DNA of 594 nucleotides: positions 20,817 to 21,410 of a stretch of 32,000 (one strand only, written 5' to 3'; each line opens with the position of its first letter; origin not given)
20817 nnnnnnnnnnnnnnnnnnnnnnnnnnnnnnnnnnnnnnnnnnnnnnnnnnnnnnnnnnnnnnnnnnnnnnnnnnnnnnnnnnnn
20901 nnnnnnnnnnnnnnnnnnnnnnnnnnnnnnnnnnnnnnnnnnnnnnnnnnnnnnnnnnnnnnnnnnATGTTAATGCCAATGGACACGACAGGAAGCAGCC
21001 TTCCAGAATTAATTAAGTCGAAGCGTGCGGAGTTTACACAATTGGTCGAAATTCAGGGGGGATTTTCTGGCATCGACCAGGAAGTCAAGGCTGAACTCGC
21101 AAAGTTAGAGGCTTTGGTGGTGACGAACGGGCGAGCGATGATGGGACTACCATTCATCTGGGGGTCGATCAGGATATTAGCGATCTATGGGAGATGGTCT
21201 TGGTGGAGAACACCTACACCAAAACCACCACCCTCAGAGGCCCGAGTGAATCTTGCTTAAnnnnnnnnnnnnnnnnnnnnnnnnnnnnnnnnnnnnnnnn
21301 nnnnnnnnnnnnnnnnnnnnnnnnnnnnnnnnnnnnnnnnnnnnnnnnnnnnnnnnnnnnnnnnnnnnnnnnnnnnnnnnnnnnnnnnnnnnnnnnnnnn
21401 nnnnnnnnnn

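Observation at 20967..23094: GC-rich two-gene cargo: 97-aa membrane-anchored protein plus ~602-aa helical protein with no recognisable family. Best candidate for an undescribed system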

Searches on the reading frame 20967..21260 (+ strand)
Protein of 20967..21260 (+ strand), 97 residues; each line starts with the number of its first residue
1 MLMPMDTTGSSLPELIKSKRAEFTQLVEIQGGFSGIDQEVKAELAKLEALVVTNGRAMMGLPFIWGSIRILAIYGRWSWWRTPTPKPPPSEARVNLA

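Call 4: search_protein_families(library=pfam, proteins=[window:20967-21260:+], max_evalue=1)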
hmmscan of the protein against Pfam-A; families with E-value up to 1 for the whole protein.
window:20967-21260:+ (97 aa): 0 families

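Call 7: search_protein_families(library=ncbifam, proteins=[window:20967-21260:+], max_evalue=1)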
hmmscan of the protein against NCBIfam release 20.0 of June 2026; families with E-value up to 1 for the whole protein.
window:20967-21260:+ (97 aa): 0 families

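Call 8: search_protein_families(library=padloc, proteins=[window:20967-21260:+], max_evalue=1)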
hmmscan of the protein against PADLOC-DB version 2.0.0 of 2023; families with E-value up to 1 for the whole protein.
window:20967-21260:+ (97 aa): 0 families

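Call 27: find_homologous_proteins(query=A2, max_evalue=0.01)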
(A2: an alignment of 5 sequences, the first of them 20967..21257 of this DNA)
Query A2 (5 sequences) (97 aa, profile of the alignment): 29 proteins with E <= 0.01 among 3203 candidates.
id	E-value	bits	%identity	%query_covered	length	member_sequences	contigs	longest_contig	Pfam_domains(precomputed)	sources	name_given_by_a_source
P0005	2.8e-38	148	100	100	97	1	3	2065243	-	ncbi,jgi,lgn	jgi:hypothetical protein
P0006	6.7e-37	143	67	86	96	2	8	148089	-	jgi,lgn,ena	-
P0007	1.6e-35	139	49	70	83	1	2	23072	-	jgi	-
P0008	9.9e-26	107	61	82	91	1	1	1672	-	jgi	jgi:hypothetical protein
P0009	2.3e-25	106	39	61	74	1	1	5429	-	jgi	jgi:hypothetical protein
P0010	1.6e-16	78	43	65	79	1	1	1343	-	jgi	jgi:hypothetical protein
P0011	1.9e-16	78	40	69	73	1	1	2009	-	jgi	jgi:hypothetical protein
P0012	2.3e-16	77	41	56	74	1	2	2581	-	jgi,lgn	jgi:hypothetical protein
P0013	4.1e-16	77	34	68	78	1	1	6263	-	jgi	jgi:hypothetical protein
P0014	4.2e-16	77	37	56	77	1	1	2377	-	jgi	jgi:hypothetical protein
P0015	4.7e-16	76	37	84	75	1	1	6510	-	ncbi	-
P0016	7.6e-16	76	40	62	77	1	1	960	-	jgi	jgi:hypothetical protein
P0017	9.0e-16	76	44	63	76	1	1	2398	-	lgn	-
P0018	1.1e-15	75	43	56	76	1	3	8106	-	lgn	-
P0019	2.4e-15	74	37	60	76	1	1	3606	-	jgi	jgi:hypothetical protein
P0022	3.5e-14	70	35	84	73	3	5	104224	-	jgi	jgi:hypothetical protein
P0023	5.1e-14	70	45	56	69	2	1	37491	-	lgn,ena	-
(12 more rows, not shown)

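Call 29: find_encoding_contigs(protein=P0022, flank=8000, max_places=3)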
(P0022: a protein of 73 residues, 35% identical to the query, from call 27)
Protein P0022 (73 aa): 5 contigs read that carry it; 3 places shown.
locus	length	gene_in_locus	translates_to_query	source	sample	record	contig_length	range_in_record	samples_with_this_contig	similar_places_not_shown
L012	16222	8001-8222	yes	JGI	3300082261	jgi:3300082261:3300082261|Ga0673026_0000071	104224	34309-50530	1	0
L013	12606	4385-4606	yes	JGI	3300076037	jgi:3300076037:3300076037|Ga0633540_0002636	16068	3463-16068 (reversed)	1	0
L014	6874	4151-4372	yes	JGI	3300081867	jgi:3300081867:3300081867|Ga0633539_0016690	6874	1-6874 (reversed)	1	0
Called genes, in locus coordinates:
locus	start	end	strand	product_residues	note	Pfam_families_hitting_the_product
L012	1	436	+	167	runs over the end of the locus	-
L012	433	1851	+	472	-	PF11300:DUF3102 (weak), PF20691:TAGT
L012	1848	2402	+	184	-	-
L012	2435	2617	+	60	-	PF12728:HTH_17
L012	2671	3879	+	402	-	PF00589:Phage_integrase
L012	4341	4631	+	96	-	-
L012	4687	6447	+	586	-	-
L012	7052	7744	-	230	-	-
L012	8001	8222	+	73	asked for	-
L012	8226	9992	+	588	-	PF21836:DUF6895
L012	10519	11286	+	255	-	PF00106:adh_short, PF01370:Epimerase (faint), PF08659:KR, PF13460:NAD_binding_10 (faint), PF13561:adh_short_C2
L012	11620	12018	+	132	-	-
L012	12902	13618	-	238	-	-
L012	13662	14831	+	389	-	-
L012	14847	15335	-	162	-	PF10604:Polyketide_cyc2, PF03364:Polyketide_cyc, PF08327:AHSA1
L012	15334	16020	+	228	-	PF00535:Glycos_transf_2, PF13641:Glyco_tranf_2_3 (weak)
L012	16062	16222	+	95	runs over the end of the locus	-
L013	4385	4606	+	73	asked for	-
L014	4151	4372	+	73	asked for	-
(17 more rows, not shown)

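Call 30: find_encoding_contigs(protein=P0023, flank=8000, max_places=2)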
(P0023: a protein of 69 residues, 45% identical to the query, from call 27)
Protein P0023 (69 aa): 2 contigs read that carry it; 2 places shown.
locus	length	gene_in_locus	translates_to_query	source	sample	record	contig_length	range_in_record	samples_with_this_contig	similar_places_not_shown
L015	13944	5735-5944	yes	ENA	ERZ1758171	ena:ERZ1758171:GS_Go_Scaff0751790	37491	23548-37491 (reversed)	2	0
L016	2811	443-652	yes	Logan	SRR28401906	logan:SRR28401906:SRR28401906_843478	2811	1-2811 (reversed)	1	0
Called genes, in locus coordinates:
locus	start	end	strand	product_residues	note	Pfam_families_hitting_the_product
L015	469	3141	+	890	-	-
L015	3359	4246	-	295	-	PF00126:HTH_1, PF03466:LysR_substrate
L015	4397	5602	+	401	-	PF00083:Sugar_tr, PF05977:MFS_3 (weak), PF07690:MFS_1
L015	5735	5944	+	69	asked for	-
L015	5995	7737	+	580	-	PF21836:DUF6895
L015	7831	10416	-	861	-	PF03422:CBM_6, PF16990:CBM_35 (weak), PF17829:GH115_C (faint), PF18099:CBM_35_2, PF03422:CBM_6, PF18099:CBM_35_2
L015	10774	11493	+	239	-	PF00005:ABC_tran, PF13304:AAA_21 (faint)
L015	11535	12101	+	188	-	PF00528:BPD_transp_1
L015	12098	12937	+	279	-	PF04069:OpuAC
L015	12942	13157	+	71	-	-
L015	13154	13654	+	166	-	-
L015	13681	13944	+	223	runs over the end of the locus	PF00300:His_Phos_1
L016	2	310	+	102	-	?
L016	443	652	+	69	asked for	-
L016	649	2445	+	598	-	PF21836:DUF6895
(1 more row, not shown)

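Call 64: search_protein_families(library=phrogs, proteins=[window:20967-21260:+], max_evalue=0.1)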
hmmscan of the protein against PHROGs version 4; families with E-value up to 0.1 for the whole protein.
window:20967-21260:+ (97 aa): 0 families

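Call 71: search_protein_families(library=pfam, proteins=[L012:7052-7741:-], max_evalue=1)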
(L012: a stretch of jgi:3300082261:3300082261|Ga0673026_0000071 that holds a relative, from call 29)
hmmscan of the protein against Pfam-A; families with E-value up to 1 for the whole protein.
L012:7052-7741:- (229 aa): 0 families

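Call 100: search_protein_families(library=padloc, proteins=[L012:4687-6444:+, L012:7052-7741:-, L012:433-1848:+, L015:469-3138:+], max_evalue=0.001)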
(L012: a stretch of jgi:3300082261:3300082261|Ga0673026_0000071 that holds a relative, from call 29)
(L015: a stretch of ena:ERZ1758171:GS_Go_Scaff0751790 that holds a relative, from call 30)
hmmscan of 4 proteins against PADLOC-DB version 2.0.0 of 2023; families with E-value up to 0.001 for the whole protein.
L012:4687-6444:+ (586 aa): 0 families

L012:7052-7741:- (229 aa): 0 families

L012:433-1848:+ (472 aa): 0 families

L015:469-3138:+ (890 aa): 0 families
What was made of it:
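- On Known anti-phage defence systems (PADLOC-DB 2.0): There are no hits for the small protein, the large protein, the HEPN neighbour, or ten relatives and neighbours (calls 8, 100).
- PADLOC found nothing for the pair, its relatives or their neighbours (calls 8, 100).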
